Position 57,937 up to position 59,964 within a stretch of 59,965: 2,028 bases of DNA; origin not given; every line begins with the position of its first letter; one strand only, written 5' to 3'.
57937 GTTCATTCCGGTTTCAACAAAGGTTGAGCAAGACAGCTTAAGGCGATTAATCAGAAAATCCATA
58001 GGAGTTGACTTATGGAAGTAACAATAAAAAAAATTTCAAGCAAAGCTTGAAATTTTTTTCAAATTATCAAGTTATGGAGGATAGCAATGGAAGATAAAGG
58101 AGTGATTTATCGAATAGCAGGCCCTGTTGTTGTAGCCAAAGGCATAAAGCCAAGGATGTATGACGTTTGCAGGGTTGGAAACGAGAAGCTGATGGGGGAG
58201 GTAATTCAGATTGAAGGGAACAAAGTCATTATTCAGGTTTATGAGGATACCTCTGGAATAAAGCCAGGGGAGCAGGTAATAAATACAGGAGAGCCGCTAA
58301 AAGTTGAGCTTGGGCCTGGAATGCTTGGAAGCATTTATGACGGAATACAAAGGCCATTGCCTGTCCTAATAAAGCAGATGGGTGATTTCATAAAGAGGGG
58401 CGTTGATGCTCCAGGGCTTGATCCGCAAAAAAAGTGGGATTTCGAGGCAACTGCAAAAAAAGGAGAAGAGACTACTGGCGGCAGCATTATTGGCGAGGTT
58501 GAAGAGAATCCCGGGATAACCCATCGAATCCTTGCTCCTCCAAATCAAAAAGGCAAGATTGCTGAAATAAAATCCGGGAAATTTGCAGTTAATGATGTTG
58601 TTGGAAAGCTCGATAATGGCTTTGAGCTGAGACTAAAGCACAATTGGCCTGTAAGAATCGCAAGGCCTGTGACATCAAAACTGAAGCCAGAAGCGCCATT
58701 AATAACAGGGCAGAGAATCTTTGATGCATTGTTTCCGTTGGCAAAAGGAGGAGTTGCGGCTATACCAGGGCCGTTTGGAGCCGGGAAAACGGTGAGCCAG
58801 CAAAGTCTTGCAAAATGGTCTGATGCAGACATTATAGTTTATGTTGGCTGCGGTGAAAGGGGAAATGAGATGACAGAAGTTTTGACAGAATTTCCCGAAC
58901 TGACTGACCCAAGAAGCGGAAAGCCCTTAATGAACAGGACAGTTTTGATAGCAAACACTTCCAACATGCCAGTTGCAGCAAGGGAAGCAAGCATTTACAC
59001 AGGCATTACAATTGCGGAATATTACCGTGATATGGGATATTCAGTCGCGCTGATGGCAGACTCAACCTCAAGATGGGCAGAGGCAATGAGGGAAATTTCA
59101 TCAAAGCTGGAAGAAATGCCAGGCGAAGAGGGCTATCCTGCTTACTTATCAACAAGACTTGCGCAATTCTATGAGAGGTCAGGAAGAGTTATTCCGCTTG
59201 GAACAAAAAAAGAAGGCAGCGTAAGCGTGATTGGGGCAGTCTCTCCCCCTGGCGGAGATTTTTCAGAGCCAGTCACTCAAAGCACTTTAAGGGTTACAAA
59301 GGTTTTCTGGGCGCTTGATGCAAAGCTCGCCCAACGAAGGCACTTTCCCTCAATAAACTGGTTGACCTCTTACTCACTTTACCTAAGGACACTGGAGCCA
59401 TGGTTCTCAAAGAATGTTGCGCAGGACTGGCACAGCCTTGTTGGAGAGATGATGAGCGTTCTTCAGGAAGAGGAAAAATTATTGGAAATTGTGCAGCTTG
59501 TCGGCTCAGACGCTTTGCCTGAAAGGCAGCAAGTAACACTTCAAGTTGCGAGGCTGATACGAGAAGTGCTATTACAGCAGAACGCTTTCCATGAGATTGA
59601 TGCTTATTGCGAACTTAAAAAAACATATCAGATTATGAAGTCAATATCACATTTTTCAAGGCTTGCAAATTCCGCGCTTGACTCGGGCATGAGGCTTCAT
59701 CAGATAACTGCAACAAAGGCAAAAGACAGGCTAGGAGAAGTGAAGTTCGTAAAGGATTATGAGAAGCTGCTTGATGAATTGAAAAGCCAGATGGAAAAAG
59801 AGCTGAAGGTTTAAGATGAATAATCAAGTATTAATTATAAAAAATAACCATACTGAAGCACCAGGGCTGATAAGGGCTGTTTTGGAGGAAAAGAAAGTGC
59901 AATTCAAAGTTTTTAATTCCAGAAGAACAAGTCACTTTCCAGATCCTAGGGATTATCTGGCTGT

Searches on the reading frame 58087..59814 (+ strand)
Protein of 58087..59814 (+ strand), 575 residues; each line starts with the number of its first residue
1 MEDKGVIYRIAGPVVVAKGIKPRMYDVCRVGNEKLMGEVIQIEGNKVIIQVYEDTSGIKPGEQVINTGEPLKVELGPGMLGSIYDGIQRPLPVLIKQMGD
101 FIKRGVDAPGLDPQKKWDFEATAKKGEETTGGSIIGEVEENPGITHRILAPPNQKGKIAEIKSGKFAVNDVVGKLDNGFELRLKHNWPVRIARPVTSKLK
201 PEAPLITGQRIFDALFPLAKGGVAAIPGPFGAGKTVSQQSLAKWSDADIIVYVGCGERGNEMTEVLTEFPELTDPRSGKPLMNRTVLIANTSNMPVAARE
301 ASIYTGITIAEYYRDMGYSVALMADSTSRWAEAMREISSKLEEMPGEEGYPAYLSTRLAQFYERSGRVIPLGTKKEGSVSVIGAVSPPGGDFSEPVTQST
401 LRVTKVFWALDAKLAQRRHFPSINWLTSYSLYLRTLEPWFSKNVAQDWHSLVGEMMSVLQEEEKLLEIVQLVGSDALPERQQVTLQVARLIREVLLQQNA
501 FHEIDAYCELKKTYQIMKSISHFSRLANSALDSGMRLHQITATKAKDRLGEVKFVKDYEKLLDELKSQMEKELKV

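Call 79: search_protein_families(library=pfam, proteins=[window:58087-59814:+], max_evalue=0.01)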
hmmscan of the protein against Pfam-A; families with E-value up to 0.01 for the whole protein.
window:58087-59814:+ (575 aa): 4 families
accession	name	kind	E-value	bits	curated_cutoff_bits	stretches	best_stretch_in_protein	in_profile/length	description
PF00006.31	ATP-synt_ab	-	3.7e-73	246.1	29.5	1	208-430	1-213/213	ATP synthase alpha/beta family, nucleotide-binding domain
PF22919.1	ATP-synt_VA_C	-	2.3e-23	82.6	24.7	1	438-534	2-95/101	C-terminal domain of V and A type ATP synthase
PF16886.11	ATP-synt_ab_Xtn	-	3.6e-23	81.6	25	1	109-190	2-88/88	ATPsynthase alpha/beta subunit barrel-sandwich domain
PF02874.29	ATP-synt_ab_N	-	5.6e-17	62.5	20.9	1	7-68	1-69/69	ATP synthase alpha/beta family, beta-barrel domain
